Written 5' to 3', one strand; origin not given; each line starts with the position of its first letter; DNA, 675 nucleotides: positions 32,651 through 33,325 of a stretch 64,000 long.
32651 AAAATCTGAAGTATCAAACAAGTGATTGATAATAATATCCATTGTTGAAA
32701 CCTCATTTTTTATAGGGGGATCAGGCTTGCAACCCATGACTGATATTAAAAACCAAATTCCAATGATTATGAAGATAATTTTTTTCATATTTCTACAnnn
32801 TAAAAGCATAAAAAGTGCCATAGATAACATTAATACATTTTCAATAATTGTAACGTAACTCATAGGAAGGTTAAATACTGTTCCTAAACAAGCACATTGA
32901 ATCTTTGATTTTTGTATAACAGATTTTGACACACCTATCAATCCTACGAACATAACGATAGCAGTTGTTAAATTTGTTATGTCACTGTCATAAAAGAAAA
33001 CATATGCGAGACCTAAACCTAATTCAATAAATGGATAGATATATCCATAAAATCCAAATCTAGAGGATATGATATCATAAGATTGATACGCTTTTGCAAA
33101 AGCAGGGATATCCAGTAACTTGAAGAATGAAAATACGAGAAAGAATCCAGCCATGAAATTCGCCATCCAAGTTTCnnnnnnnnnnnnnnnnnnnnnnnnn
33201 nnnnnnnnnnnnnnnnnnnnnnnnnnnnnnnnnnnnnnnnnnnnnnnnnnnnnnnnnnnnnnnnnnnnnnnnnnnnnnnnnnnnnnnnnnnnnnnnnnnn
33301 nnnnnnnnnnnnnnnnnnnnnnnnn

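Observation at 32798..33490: HMA (CxxC) metal-binding domain fused to a 4-TM membrane domain carrying a conserved CACLG motif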

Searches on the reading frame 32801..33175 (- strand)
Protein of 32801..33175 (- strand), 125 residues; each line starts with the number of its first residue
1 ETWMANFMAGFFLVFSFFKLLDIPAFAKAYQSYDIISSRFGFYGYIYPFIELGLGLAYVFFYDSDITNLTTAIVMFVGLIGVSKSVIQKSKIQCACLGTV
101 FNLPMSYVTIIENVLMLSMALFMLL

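Call 51: search_dna_similar(query=window:32801-33175:-, collection=plasmids, mode=protein, max_evalue=1, max_rows=40)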
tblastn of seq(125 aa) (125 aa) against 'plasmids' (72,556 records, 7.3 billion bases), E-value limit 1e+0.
Records with a match: 296; places in all: 322; records where one place covers at least 80% of the query: 288.
Best place of each record, by identity: <60% 296.
By first word of the organism name: Pseudosulfitobacter 64; Sinorhizobium 47; Phaeobacter 20; Sulfitobacter 18; Sphingomonas 14; Alteromonas 10; Rhizobium 9; Dinoroseobacter 8; Paracoccus 7; Shinella 7; and 50 more.
By predicted mobility (MOB-suite, as given by PLSDB): conjugative 154; non-mobilizable 124; mobilizable 18.
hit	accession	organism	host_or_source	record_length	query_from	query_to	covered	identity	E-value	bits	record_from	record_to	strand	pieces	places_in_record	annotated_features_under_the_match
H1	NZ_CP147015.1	Bernardetia sp. MNP-M8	grean alga,grean algae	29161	4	124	97%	55.4%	2e-34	131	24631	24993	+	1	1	MauE/DoxX family redox-associated membrane protein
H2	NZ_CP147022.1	Bernardetia sp. ABR2-2B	grean alga,grean algae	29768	4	124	97%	55.4%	2e-34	131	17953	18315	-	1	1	MauE/DoxX family redox-associated membrane protein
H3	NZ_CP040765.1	Paracoccus liaowanqingii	Tibetan antelope,cell culture,feces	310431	7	125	95%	37.4%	5e-18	85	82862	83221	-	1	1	glutaredoxin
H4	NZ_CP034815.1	Paracoccus sp. Arc7-R13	-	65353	7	125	95%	37.4%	2e-17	83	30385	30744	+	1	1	glutaredoxin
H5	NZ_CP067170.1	Paracoccus aestuarii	cell culture,isolated from tidal flat ...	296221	7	125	95%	36.6%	6e-17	82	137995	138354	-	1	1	glutaredoxin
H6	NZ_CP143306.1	Paracoccus marcusii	Soil sample,soil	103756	7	125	95%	36.6%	2e-16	81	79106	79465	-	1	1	glutaredoxin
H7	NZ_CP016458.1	Blastomonas sp. RAC04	Microbial isolate,Algal phycosphere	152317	7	124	94%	36.9%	2e-16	81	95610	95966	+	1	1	glutaredoxin family protein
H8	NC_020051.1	Gloeocapsa sp. PCC 7428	-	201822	10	120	89%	38.9%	2e-14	75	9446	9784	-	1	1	glutaredoxin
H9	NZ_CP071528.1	Legionella lytica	Acanthamoeba castellanii,bacterial ...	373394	10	125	93%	36.8%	1e-15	79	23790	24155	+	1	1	glutaredoxin family protein | GIY-YIG nuclease family protein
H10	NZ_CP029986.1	Sphingomonas sp. FARSPH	cell culture,Sf9 cell culture media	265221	7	125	95%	35.8%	3e-18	86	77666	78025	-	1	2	MauE/DoxX family redox-associated membrane protein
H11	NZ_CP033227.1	Sphingobium yanoikuyae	Mixed culture,wastewater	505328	7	125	95%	35.8%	3e-16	80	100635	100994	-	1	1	glutaredoxin family protein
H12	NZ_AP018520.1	Sphingobium sp. YG1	-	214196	7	125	95%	35.8%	3e-15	77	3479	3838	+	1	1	glutaredoxin family protein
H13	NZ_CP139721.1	Nitratireductor rhodophyticola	Bacterial Culture,hydrothermal vent ...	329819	7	125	95%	35.0%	1e-16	81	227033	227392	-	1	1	glutaredoxin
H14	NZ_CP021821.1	Sinorhizobium meliloti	Medicago truncatula,Single Cell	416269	7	123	94%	35.5%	8e-17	82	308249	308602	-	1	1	glutaredoxin family protein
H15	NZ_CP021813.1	Sinorhizobium meliloti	Medicago truncatula,Single Cell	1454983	7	123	94%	35.5%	8e-17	82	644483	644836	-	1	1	none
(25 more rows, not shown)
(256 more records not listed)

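Call 52: get_annotated_region(hit=H1, flank=8000)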
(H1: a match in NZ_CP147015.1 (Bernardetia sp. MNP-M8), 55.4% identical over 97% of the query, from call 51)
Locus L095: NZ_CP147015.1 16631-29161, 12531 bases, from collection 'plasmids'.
description: Bernardetia sp. MNP-M8 plasmid plasm3, complete sequence
organism: Bernardetia sp. MNP-M8 (NCBI taxid 3127470)
taxonomy: Bacteria; Bacteroidota; Cytophagia; Cytophagales; Bernardetiaceae; Bernardetia; Bernardetia sp. MNP-M8
host: -; source: grean alga,grean algae; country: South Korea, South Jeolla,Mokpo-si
typing (MOB-suite, as given by PLSDB): non-mobilizable
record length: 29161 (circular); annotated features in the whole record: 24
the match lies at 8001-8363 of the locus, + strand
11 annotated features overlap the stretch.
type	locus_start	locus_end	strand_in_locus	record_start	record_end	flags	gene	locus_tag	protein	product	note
CDS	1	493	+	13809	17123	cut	-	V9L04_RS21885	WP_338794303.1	DEAD/DEAH box helicase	-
CDS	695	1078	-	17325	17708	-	-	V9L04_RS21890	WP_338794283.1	transposase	-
CDS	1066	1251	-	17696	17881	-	-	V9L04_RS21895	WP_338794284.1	hypothetical protein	-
CDS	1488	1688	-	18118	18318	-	-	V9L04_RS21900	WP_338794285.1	hypothetical protein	-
CDS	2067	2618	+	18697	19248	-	-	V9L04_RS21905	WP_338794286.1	DUF305 domain-containing protein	-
CDS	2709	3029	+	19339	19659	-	-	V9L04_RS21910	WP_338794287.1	four-helix bundle copper-binding protein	-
CDS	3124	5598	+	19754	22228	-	-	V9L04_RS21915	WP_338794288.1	multicopper oxidase domain-containing protein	-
CDS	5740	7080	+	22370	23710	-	-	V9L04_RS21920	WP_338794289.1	APC family permease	-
CDS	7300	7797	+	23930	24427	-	-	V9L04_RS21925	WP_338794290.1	heavy metal-associated domain-containing protein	-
CDS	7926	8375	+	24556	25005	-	-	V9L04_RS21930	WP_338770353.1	MauE/DoxX family redox-associated membrane protein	GO:0030416 - methylamine metabolic process [Evidence IEA]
CDS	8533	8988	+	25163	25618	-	-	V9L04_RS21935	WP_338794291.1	hypothetical protein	-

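Call 53: get_annotated_region(hit=H3, flank=8000)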
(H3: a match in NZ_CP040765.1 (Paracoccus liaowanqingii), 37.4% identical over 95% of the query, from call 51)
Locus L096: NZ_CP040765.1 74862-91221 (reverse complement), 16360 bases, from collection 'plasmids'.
description: Paracoccus liaowanqingii strain 2251 plasmid unnamed1, complete sequence
organism: Paracoccus liaowanqingii (NCBI taxid 2560053)
taxonomy: Bacteria; Pseudomonadota; Alphaproteobacteria; Rhodobacterales; Paracoccaceae; Paracoccus; Paracoccus liaowanqingii
host: -; source: Tibetan antelope,cell culture,feces; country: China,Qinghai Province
typing (MOB-suite, as given by PLSDB): non-mobilizable
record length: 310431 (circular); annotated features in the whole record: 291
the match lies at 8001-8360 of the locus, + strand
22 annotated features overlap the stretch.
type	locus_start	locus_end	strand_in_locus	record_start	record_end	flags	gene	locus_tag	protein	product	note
CDS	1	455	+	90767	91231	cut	-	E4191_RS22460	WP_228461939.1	cytochrome c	-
CDS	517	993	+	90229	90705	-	-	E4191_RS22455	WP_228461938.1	DUF411 domain-containing protein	-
CDS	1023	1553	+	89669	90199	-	-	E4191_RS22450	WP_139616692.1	L,D-transpeptidase family protein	-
CDS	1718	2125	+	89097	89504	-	-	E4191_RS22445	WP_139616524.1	hypothetical protein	-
CDS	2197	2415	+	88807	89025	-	-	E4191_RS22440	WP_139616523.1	hypothetical protein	-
CDS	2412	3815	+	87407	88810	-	-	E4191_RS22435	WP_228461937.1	TolC family protein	GO:0055085 - transmembrane transport [Evidence IEA]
CDS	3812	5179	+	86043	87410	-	-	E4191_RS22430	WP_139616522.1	copper oxidase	-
CDS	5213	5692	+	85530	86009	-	-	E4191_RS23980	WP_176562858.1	cupredoxin family protein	-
CDS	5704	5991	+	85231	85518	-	-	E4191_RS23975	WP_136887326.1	copper-binding protein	-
CDS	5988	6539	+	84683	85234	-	-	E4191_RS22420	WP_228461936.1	DUF305 domain-containing protein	-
CDS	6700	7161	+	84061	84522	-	cueR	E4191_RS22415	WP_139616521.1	Cu(I)-responsive transcriptional regulator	GO:0006878 - intracellular copper ion homeostasis [Evidence IEA]; GO:0006355 - regulation of DNA-templated ...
CDS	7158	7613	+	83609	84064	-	-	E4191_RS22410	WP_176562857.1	DUF411 domain-containing protein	-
CDS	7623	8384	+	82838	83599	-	-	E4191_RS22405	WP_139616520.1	glutaredoxin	-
CDS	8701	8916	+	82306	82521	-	-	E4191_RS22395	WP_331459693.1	heavy-metal-associated domain-containing protein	-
CDS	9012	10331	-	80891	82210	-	-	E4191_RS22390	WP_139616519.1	MFS transporter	GO:0055085 - transmembrane transport [Evidence IEA]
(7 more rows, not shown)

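Call 57: search_dna_similar(query=window:32801-33175:-, collection=plasmids, mode=protein, max_evalue=10, max_rows=60, rows=spread)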
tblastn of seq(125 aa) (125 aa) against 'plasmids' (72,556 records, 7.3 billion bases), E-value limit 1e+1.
Records with a match: 296; places in all: 322; records where one place covers at least 80% of the query: 288.
Best place of each record, by identity: <60% 296.
By first word of the organism name: Pseudosulfitobacter 64; Sinorhizobium 47; Phaeobacter 20; Sulfitobacter 18; Sphingomonas 14; Alteromonas 10; Rhizobium 9; Dinoroseobacter 8; Paracoccus 7; Shinella 7; and 50 more.
By predicted mobility (MOB-suite, as given by PLSDB): conjugative 154; non-mobilizable 124; mobilizable 18.
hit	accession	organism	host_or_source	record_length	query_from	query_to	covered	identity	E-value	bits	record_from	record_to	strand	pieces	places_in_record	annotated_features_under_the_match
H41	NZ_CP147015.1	Bernardetia sp. MNP-M8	grean alga,grean algae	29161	4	124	97%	55.4%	2e-34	131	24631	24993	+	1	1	MauE/DoxX family redox-associated membrane protein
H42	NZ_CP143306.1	Paracoccus marcusii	Soil sample,soil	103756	7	125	95%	36.6%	2e-16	81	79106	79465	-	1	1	glutaredoxin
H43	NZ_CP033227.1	Sphingobium yanoikuyae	Mixed culture,wastewater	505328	7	125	95%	35.8%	3e-16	80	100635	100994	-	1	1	glutaredoxin family protein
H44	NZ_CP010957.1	Sphingobium sp. YBL2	cell culture,soil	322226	7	124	94%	35.0%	1e-15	78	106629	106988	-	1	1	glutaredoxin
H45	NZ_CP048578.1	Agrobacterium tumefaciens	walnut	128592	7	125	95%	34.1%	3e-16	80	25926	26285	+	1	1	glutaredoxin family protein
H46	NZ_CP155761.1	Sphingomonas parapaucimobilis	Chinese cabbage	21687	7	125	95%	34.1%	5e-16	79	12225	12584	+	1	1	glutaredoxin family protein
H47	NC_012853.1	Rhizobium leguminosarum bv. trifolii WSM1325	-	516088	7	125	95%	34.1%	4e-15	77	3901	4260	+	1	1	glutaredoxin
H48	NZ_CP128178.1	Sphingobium baderi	mixed culture,activated sludge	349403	7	124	94%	34.4%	3e-15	77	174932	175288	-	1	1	glutaredoxin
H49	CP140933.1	Sinorhizobium meliloti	Medicago lupulina,whole organism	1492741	7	123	94%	34.7%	1e-16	81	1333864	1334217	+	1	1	glutaredoxin family protein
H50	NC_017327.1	Sinorhizobium meliloti SM11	-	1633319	7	123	94%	34.7%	1e-16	81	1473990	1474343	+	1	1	none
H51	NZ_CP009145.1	Sinorhizobium meliloti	Medicago orbicularis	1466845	7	123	94%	34.7%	1e-16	81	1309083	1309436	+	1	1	none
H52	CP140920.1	Sinorhizobium meliloti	Medicago lupulina,whole organism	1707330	7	123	94%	34.7%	1e-16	81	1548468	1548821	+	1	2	glutaredoxin family protein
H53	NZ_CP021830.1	Sinorhizobium meliloti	Medicago truncatula,Single Cell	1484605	7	123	94%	34.7%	2e-16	81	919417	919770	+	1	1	record has no annotation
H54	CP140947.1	Sinorhizobium meliloti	Medicago lupulina,whole organism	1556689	7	123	94%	34.7%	4e-16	80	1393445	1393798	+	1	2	glutaredoxin family protein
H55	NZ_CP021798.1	Sinorhizobium meliloti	Medicago sativa,Single Cell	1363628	7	123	94%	34.7%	5e-16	79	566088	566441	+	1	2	none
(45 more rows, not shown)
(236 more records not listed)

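Call 68: get_annotated_region(hit=H14, flank=6000)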
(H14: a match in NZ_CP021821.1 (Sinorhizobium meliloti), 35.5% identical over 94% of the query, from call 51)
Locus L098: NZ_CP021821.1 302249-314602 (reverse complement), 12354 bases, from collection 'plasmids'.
description: Sinorhizobium meliloti strain M162 plasmid accessoryA, complete sequence
organism: Sinorhizobium meliloti (NCBI taxid 382)
taxonomy: Bacteria; Pseudomonadota; Alphaproteobacteria; Hyphomicrobiales; Rhizobiaceae; Sinorhizobium; Sinorhizobium meliloti
host: -; source: Medicago truncatula,Single Cell; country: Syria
typing (MOB-suite, as given by PLSDB): conjugative; relaxase MOBQ; mating-pair formation MPF_T
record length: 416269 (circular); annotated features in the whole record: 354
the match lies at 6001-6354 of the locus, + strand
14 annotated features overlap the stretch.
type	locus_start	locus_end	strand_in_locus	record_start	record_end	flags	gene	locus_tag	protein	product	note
CDS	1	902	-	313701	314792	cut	-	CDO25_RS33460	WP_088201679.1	alkene reductase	-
CDS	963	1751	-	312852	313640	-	-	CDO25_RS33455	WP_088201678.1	SDR family oxidoreductase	-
CDS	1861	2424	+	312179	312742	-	-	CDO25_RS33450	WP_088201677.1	TetR/AcrR family transcriptional regulator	-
CDS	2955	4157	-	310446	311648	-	-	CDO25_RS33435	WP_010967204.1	IS256-like element ISRm3 family transposase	GO:0006313 - DNA transposition [Evidence IEA]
CDS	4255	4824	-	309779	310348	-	-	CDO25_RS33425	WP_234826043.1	hypothetical protein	-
CDS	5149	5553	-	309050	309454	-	-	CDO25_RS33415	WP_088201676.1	MerR family transcriptional regulator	GO:0006355 - regulation of DNA-templated transcription [Evidence IEA]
CDS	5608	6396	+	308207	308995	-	-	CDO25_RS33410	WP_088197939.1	glutaredoxin family protein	-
CDS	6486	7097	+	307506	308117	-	-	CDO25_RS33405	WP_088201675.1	class I SAM-dependent methyltransferase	GO:0032259 - methylation [Evidence IEA]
CDS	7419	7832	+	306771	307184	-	-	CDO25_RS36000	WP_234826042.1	hypothetical protein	-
CDS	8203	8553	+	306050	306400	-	-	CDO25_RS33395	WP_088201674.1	DUF2200 domain-containing protein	-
CDS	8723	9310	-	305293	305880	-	-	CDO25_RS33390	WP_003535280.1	DJ-1/PfpI/YhbO family deglycase/protease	-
CDS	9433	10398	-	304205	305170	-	-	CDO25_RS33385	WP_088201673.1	substrate-binding domain-containing protein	-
CDS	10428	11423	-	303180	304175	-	-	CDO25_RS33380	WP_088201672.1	ABC transporter permease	GO:0008643 - carbohydrate transport [Evidence IEA]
CDS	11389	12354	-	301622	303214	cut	-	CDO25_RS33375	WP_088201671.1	sugar ABC transporter ATP-binding protein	-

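Call 69: get_annotated_region(hit=H8, flank=6000)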
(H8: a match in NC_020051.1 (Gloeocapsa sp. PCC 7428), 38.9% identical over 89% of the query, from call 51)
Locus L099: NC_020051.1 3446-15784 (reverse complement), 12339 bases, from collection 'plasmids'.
description: Gloeocapsa sp. PCC 7428 plasmid pGLO7428.02, complete sequence
organism: Gloeocapsa sp. PCC 7428 (NCBI taxid 1173026)
taxonomy: Bacteria; Cyanobacteriota; Cyanophyceae; Chroococcales; Chroococcaceae; Gloeocapsa; Gloeocapsa sp. PCC 7428
host: -; source: -; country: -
typing (MOB-suite, as given by PLSDB): conjugative; replicon rep_cluster_1708; relaxase MOBP; mating-pair formation MPF_T
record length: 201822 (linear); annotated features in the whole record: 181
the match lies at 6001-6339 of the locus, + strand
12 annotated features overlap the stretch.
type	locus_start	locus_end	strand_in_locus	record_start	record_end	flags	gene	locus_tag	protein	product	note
CDS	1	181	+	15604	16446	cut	-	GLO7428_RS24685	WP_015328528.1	hypothetical protein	-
CDS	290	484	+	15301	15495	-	-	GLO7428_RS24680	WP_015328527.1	heavy-metal-associated domain-containing protein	-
CDS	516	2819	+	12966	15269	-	-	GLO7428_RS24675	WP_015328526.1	heavy metal translocating P-type ATPase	GO:0006812 - monoatomic cation transport [Evidence IEA]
CDS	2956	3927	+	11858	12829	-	-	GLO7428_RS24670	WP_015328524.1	cupredoxin domain-containing protein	-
CDS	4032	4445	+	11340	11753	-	-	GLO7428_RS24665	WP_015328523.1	heavy metal-responsive transcriptional regulator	-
CDS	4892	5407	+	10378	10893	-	fldA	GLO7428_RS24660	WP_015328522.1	flavodoxin FldA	-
CDS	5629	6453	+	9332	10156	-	-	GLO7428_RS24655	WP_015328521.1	glutaredoxin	-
CDS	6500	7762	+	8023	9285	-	-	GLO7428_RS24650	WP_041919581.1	efflux RND transporter periplasmic adaptor subunit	GO:0006810 - transport [Evidence IEA]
CDS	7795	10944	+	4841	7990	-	-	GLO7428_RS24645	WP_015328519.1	efflux RND transporter permease subunit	GO:0006810 - transport [Evidence IEA]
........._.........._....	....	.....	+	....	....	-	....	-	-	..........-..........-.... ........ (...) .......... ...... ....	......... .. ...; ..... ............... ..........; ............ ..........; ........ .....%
CDS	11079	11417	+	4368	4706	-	-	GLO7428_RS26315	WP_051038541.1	helix-turn-helix domain-containing protein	-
CDS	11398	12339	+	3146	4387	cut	-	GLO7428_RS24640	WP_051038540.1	Mu transposase C-terminal domain-containing protein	-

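Call 70: get_annotated_region(hit=H9, flank=6000)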
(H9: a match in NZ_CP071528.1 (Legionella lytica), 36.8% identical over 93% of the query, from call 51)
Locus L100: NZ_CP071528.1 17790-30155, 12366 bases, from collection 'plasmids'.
description: Legionella lytica strain PCM 2298 plasmid pLlyPCM2298_1, complete sequence
organism: Legionella lytica (NCBI taxid 96232)
taxonomy: Bacteria; Pseudomonadota; Gammaproteobacteria; Legionellales; Legionellaceae; Legionella; Legionella lytica
host: -; source: Acanthamoeba castellanii,bacterial culture; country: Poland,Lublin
typing (MOB-suite, as given by PLSDB): non-mobilizable
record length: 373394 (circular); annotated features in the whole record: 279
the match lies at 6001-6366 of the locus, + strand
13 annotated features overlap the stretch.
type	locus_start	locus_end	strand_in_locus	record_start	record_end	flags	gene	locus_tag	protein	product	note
CDS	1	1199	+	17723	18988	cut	-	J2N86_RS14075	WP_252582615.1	hypothetical protein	-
CDS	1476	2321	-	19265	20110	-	-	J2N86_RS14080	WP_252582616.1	S1-like domain-containing RNA-binding protein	-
CDS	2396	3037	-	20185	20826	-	-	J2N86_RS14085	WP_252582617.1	methyltransferase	-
CDS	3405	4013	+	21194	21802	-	-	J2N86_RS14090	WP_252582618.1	hypothetical protein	-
CDS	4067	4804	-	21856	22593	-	-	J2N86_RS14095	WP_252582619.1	fatty acid desaturase family protein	-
CDS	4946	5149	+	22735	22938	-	-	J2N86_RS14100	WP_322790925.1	GNAT family protein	-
CDS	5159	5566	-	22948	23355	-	-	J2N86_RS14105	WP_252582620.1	MerR family DNA-binding protein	-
CDS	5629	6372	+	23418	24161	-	-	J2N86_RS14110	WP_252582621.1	glutaredoxin family protein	-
CDS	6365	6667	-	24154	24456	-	-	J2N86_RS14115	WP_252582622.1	GIY-YIG nuclease family protein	-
CDS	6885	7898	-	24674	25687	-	-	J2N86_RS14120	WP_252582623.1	methyltransferase domain-containing protein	-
CDS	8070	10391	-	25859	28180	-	-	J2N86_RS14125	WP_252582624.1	cbb3-type cytochrome c oxidase subunit I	GO:0009060 - aerobic respiration [Evidence IEA]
CDS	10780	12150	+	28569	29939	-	-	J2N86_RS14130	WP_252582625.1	glutamine synthetase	-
CDS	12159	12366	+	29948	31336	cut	-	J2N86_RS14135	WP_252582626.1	aldehyde dehydrogenase family protein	-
